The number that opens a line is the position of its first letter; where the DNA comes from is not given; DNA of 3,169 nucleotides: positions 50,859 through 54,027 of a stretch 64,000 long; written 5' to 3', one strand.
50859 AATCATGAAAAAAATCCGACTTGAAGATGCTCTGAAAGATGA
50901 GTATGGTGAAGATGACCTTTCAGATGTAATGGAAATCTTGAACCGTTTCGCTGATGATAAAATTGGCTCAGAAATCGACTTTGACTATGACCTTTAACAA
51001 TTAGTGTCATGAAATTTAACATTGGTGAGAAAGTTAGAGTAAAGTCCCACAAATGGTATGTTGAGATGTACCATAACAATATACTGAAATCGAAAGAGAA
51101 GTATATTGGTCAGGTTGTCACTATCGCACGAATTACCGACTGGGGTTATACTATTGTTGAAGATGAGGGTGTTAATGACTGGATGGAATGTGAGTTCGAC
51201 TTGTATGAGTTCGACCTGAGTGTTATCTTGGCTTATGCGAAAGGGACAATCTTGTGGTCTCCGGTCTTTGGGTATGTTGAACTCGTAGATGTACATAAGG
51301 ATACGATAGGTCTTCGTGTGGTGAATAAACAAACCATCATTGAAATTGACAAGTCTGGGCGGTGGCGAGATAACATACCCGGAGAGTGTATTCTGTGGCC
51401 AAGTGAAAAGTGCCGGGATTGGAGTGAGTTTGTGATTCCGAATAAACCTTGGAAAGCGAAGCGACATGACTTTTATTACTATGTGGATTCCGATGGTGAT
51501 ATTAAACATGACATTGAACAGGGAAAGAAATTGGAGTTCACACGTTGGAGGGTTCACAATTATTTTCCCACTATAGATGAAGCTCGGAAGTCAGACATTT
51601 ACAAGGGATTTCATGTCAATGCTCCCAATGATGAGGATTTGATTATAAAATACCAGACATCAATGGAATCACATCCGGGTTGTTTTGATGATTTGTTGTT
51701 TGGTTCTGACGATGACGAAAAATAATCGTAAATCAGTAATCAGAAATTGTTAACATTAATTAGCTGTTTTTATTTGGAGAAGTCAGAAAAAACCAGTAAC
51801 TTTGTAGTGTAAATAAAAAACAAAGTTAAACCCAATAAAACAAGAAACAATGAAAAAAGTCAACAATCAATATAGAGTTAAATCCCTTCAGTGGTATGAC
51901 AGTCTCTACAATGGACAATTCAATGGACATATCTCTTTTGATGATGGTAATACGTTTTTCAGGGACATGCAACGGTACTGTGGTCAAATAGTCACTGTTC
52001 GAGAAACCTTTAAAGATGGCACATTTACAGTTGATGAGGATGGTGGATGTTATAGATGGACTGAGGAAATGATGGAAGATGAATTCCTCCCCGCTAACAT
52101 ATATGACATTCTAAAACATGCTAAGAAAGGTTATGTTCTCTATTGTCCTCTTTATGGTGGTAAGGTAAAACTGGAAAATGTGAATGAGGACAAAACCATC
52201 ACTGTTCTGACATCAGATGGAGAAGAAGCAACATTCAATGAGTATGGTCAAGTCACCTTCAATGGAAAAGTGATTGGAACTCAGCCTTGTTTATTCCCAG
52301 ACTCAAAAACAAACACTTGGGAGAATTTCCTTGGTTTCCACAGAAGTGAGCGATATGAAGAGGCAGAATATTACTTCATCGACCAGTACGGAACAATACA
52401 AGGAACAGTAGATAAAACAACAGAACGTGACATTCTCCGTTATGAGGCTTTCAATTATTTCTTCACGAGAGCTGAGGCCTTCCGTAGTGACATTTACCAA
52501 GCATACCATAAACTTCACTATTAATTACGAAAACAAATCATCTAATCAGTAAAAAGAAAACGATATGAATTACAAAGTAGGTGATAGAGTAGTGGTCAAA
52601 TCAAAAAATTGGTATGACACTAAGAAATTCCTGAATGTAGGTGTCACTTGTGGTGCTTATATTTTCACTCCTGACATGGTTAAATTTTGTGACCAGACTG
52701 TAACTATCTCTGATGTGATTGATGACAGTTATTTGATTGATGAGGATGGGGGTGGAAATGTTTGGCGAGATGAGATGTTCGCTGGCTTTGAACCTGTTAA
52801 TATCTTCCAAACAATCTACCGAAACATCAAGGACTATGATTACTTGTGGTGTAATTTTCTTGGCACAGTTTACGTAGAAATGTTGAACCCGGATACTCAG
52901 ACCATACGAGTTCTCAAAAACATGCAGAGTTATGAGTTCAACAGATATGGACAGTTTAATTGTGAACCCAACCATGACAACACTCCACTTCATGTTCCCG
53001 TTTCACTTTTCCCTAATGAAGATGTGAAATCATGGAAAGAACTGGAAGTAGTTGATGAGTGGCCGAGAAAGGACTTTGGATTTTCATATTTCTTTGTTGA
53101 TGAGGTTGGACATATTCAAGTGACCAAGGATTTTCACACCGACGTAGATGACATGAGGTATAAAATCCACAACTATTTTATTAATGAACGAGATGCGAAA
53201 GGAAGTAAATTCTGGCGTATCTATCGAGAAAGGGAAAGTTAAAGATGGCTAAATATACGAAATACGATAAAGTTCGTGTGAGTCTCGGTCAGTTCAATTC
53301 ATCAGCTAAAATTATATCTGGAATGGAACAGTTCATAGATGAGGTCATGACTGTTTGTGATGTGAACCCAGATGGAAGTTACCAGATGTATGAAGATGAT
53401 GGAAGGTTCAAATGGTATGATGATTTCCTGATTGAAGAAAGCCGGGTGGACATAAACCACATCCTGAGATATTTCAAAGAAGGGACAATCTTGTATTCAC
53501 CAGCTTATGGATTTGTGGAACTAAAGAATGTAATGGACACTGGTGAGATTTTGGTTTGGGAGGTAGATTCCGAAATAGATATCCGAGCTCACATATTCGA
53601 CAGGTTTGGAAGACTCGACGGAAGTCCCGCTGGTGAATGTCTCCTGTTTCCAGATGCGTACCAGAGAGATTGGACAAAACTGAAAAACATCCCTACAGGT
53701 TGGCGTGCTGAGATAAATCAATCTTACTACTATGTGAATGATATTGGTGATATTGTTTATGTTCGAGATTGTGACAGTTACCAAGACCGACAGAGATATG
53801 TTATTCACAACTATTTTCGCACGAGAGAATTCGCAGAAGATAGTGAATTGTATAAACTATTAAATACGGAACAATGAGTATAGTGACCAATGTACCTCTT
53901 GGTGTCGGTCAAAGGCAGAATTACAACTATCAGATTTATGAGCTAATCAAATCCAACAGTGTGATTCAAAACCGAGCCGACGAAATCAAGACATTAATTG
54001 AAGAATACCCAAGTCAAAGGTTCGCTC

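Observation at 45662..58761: Expanded paralog family B: a shared C-terminal module with variable numbers of an N-terminal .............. repeat (1 to about 7 copies)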

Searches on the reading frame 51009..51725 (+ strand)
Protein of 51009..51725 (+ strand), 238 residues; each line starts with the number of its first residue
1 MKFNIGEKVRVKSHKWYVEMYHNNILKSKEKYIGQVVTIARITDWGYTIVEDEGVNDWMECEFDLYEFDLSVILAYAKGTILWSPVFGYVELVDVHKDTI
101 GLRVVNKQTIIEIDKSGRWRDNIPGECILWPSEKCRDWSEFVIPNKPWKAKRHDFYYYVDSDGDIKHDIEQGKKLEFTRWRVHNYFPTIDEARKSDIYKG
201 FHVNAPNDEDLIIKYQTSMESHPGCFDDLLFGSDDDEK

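Call 6: search_protein_families(library=pfam, max_evalue=1, proteins=[window:51009-51725:+])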
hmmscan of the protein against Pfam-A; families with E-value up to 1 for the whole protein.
window:51009-51725:+ (238 aa): 0 families

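Call 7: search_protein_families(library=phrogs, max_evalue=1, proteins=[window:51009-51725:+])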
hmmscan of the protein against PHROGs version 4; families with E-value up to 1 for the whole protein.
window:51009-51725:+ (238 aa): 4 families
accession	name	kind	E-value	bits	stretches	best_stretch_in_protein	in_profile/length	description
phrog_17705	-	unknown function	0.0023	18.8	1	4-65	3-67/202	-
phrog_7488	-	unknown function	0.029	15.6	1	1-64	1-69/144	-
phrog_14840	-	unknown function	0.12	13.5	1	46-92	12-53/89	-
phrog_5471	-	unknown function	0.89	10.7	0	6-38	86-123/142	-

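Call 75: search_protein_families(library=ncbifam, max_evalue=0.1, proteins=[window:51009-51725:+])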
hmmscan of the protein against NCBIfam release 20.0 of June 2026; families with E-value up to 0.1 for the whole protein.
window:51009-51725:+ (238 aa): 0 families

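Call 76: search_protein_families(library=padloc, max_evalue=0.1, proteins=[window:51009-51725:+])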
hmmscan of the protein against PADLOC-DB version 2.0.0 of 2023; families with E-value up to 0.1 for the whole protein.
window:51009-51725:+ (238 aa): 0 families

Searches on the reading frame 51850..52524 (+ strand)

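Call 6: search_protein_families(library=pfam, max_evalue=1, proteins=[window:51850-52524:+])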
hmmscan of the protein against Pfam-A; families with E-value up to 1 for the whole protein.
window:51850-52524:+ (224 aa): 0 families

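Call 7: search_protein_families(library=phrogs, max_evalue=1, proteins=[window:51850-52524:+])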
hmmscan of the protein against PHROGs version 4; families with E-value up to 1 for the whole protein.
window:51850-52524:+ (224 aa): 2 families
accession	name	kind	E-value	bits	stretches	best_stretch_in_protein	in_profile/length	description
phrog_7488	-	unknown function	7e-07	30.5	1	29-78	20-71/144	-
phrog_9233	-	lysis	0.2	12.8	1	87-139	66-119/124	holin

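Call 75: search_protein_families(library=ncbifam, max_evalue=0.1, proteins=[window:51850-52524:+])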
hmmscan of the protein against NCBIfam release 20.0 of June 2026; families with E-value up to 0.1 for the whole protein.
window:51850-52524:+ (224 aa): 0 families

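Call 76: search_protein_families(library=padloc, max_evalue=0.1, proteins=[window:51850-52524:+])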
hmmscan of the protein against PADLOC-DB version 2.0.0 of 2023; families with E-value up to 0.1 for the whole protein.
window:51850-52524:+ (224 aa): 0 families

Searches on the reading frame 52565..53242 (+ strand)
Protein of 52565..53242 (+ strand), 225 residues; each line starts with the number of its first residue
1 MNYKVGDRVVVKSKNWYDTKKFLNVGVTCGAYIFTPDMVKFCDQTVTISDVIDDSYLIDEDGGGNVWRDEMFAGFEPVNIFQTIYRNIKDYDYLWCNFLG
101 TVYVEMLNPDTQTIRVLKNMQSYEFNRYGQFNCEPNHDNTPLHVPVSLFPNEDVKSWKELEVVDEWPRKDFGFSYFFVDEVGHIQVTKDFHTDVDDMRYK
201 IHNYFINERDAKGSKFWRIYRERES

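Call 6: search_protein_families(library=pfam, max_evalue=1, proteins=[window:52565-53242:+])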
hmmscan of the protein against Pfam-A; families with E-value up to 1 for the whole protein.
window:52565-53242:+ (225 aa): 0 families

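Call 7: search_protein_families(library=phrogs, max_evalue=1, proteins=[window:52565-53242:+])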
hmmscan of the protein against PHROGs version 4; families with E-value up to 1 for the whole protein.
window:52565-53242:+ (225 aa): 4 families
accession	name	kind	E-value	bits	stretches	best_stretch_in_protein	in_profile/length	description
phrog_7488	-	unknown function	1.3e-06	29.6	1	1-73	1-69/144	-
phrog_17705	-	unknown function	0.0015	19.4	1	4-76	3-69/202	-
phrog_16801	-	unknown function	0.022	16.1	1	1-38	1-36/58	-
phrog_3523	-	unknown function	0.06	13.7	1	1-63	77-130/315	-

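Call 75: search_protein_families(library=ncbifam, max_evalue=0.1, proteins=[window:52565-53242:+])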
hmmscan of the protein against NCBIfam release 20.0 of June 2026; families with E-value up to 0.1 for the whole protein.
window:52565-53242:+ (225 aa): 0 families

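Call 76: search_protein_families(library=padloc, max_evalue=0.1, proteins=[window:52565-53242:+])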
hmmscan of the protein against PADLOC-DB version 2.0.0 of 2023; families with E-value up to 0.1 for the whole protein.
window:52565-53242:+ (225 aa): 0 families

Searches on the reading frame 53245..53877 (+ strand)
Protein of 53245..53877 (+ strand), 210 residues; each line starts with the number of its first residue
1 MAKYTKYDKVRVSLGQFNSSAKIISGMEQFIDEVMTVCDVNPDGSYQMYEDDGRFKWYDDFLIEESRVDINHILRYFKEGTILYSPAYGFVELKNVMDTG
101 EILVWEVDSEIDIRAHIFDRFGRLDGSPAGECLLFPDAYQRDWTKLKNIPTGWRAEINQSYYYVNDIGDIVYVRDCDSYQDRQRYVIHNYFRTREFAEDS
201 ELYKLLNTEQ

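Call 6: search_protein_families(library=pfam, max_evalue=1, proteins=[window:53245-53877:+])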
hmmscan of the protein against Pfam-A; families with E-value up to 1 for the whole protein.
window:53245-53877:+ (210 aa): 1 family
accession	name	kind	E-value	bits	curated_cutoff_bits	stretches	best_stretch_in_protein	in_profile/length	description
PF18581.7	SYCP2_ARLD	-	0.084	13.2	27.8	1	16-50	103-137/175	Synaptonemal complex 2 armadillo-repeat-like domain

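Call 7: search_protein_families(library=phrogs, max_evalue=1, proteins=[window:53245-53877:+])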
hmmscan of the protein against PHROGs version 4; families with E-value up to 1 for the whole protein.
window:53245-53877:+ (210 aa): 1 family
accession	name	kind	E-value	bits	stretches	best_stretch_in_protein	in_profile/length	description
phrog_37608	-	unknown function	0.13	13.4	1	3-65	2-66/67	-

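Call 9: search_dna_similar(query=window:53245-53877:+, collection=phages, mode=protein, max_rows=30, max_evalue=0.001)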
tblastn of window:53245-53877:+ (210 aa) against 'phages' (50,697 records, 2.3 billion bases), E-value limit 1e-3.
Records with a match: 3; places in all: 3; records where one place covers at least 80% of the query: 0.
Best place of each record, by identity: <60% 3.
By first word of the organism name: uncultured 2; Kolpuevirus 1.
By host as written in the record: - 2; Bacteroides cellulosilyticus 1.
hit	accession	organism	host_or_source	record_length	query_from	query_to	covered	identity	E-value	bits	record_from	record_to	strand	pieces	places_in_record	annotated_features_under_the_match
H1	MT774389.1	uncultured phage cr116_1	human feces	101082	63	203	67%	24.5%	2e-4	47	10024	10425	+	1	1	hypothetical protein (x2)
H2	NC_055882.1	uncultured phage cr116_1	human feces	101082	63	203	67%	24.5%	2e-4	47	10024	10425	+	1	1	hypothetical protein (x2)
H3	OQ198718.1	Kolpuevirus sp. 'frurule'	Bacteroides cellulosilyticus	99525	68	143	36%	39.0%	6e-5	49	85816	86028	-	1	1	hypothetical protein (x2)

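Call 28: find_homologous_proteins(query=A3, max_evalue=0.00001)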
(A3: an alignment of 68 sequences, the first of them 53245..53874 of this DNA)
Query A3 (68 sequences) (210 aa, profile of the alignment): 25 proteins with E <= 0.00001 among 1893 candidates.
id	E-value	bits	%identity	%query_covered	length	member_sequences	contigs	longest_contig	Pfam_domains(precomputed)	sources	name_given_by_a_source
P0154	2.2e-39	153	37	41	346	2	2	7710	-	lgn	-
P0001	1.4e-35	140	98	100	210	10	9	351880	-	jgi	jgi:hypothetical protein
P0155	3.6e-34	136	36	63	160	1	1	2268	-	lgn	-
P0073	5.0e-33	132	35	62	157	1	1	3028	-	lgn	-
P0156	1.1e-32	131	34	69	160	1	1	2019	-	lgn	-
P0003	1.9e-29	120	27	39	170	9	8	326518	-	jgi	jgi:hypothetical protein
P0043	3.5e-29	119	29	56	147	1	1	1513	-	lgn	-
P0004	1.1e-27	115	27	35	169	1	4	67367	-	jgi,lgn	jgi:hypothetical protein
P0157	7.5e-20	89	39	39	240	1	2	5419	-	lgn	-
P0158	9.9e-20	89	40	39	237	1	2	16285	-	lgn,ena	-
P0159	1.3e-19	88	36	39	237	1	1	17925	-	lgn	-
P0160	1.8e-19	88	40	39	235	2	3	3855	-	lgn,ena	-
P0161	3.2e-19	87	36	39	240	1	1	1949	-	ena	-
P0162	3.3e-19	87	35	39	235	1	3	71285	-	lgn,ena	-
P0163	2.0e-13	68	40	37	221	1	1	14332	-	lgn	-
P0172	1.5e-8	52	37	29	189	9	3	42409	-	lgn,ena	-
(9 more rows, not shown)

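Call 31: find_related_loci(query=window:53245-53874:+, collection=viral_contigs, flank=10000)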
Query window:53245-53874:+ (210 aa) in viral_contigs; peptide patterns used: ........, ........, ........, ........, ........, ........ (x = any residue, [..] = any of these).
8 stretches matched a pattern, but none encodes a relative of the query by tblastn (E <= 1e-3).
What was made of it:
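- Tried and rejected: Close-relative scan of IMG/VR with the 53245 protein: none (call 31).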

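Call 33: find_encoding_contigs(protein=P0162, flank=10000, max_places=2)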
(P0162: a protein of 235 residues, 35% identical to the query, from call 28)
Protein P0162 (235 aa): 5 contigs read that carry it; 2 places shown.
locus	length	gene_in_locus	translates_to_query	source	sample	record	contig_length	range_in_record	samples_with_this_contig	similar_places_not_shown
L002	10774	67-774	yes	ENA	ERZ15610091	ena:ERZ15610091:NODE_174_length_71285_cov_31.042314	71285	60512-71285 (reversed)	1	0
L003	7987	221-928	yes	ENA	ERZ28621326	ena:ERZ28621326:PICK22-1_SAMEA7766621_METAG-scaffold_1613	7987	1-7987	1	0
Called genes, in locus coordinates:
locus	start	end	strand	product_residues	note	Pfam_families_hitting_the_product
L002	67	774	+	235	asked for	-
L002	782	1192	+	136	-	-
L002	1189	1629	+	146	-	-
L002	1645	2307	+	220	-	-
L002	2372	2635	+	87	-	-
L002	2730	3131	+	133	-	-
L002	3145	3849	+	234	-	PF01555:N6_N4_Mtase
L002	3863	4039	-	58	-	-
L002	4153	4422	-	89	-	-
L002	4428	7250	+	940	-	-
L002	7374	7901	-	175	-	-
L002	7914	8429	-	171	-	-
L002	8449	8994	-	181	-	-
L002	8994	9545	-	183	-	PF20647:DUF6808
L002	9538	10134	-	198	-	PF01520:Amidase_3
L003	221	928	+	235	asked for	-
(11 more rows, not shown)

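Call 34: find_encoding_contigs(protein=P0172, flank=10000, max_places=2)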
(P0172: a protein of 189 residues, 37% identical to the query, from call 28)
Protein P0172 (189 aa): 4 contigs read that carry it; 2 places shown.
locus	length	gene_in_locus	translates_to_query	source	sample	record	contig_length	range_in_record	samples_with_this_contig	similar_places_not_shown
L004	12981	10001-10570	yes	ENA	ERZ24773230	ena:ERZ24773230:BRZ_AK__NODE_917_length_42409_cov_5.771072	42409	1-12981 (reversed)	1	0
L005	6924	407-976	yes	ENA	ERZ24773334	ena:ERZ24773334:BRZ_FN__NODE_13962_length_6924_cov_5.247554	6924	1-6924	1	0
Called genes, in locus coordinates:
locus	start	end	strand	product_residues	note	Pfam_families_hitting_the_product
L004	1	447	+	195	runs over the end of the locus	-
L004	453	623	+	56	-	-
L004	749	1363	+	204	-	PF04404:ERF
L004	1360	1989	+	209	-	-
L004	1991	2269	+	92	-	-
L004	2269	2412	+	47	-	-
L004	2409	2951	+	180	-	PF13646:HEAT_2 (faint), PF01816:LRV (weak), PF25591:LRV_2 (faint), PF01816:LRV (weak)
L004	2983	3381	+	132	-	PF14902:DUF4494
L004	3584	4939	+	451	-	PF00145:DNA_methylase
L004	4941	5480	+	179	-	-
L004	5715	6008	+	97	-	PF09669:Phage_pRha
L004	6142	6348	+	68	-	-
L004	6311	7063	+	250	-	PF13730:HTH_36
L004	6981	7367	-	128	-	-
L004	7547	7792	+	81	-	-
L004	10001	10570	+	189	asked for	-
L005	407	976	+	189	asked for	-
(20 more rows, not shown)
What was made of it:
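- Homologues elsewhere sit next to DNA methylases (calls 33, 34).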

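Call 35: predict_structure(alignment_id=A3)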
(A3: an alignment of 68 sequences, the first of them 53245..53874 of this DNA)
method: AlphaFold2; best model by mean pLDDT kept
length: 210 residues; sequences in the alignment: 68
mean_pLDDT: 89.1   pTM: 0.56
mean pLDDT of the five models: 89.1, 88.8, 88.7, 87.9, 84.2
residues with pLDDT >= 90: 130; 70-90: 63; 50-70: 17; < 50: 0
segments of 3 or more residues with pLDDT < 50: none
pLDDT, mean of each block of 10 residues (from residue 1): 89 71 85 91 96 94 79 89 95 95 91 92 89 93 72 85 97 97 90 93 88
secondary structure, 60 per line:
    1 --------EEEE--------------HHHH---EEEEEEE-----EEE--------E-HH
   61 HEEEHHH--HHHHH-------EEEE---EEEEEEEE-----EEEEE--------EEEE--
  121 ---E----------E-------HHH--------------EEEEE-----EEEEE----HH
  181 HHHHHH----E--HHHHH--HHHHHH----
elements in order: E9-12 H27-30 E34-40 E46-48 E62-64 H70-74 E82-85 E89-96 E102-106 E115-118 E160-164 E170-174 H179-186 H194-198 H201-206
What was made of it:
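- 53245..53877 (+): 210-aa protein: a shortened N-repeat (aa 2-66, lacking the KS..WY loop) and C1-C2 (aa 65-209). This protein was modelled. AlphaFold2 pLDDT 89.1 (call 35).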

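Call 37: search_solved_structures(query=A3, max_evalue=10, show_alignments=2)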
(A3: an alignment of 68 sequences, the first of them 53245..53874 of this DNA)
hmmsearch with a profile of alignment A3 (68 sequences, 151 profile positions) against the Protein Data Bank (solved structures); distinct sequences matched with E-value up to 10: 7.
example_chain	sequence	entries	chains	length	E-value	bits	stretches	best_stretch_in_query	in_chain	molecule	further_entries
2qzb_A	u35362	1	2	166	0.12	15.3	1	20-88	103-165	Uncharacterized protein yfeY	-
2k3i_A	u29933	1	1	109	0.22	14.5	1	112-143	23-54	Uncharacterized protein yiiS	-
2b0r_A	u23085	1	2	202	0.44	13.5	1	41-86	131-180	possible adenyl cyclase-associated protein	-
4xk8_F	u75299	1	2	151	1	12.3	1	42-86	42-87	Photosystem I reaction center subunit III, chloroplastic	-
9grx_f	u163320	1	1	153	1.1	12.3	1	42-86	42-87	Photosystem I reaction center subunit III, chloroplastic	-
2o01_F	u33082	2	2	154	1.1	12.3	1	42-86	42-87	Photosystem I reaction center subunit III, chloroplast | Photosystem I reaction center subunit III, chloroplastic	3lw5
6ly5_f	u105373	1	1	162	1.2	12.1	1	42-86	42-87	PsaF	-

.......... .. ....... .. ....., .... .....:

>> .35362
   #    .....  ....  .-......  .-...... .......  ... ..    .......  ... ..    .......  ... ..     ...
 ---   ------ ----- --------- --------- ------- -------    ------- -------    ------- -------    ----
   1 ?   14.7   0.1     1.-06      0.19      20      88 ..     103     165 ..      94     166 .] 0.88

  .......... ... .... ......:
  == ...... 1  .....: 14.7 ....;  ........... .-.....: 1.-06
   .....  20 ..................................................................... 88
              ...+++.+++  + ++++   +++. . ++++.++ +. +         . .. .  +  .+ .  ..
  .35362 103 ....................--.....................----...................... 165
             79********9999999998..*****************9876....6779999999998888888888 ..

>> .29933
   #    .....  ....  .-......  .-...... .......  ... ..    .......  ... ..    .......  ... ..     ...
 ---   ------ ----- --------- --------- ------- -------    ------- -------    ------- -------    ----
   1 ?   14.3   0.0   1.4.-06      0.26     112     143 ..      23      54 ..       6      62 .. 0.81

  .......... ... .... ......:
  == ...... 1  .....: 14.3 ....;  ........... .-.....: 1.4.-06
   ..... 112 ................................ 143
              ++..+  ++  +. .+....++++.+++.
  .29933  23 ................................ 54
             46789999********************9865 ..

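Call 75: search_protein_families(library=ncbifam, max_evalue=0.1, proteins=[window:53245-53877:+])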
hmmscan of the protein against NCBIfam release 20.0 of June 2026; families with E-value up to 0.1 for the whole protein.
window:53245-53877:+ (210 aa): 0 families

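Call 76: search_protein_families(library=padloc, max_evalue=0.1, proteins=[window:53245-53877:+])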
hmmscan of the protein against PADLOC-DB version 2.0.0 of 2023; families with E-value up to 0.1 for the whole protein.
window:53245-53877:+ (210 aa): 0 families
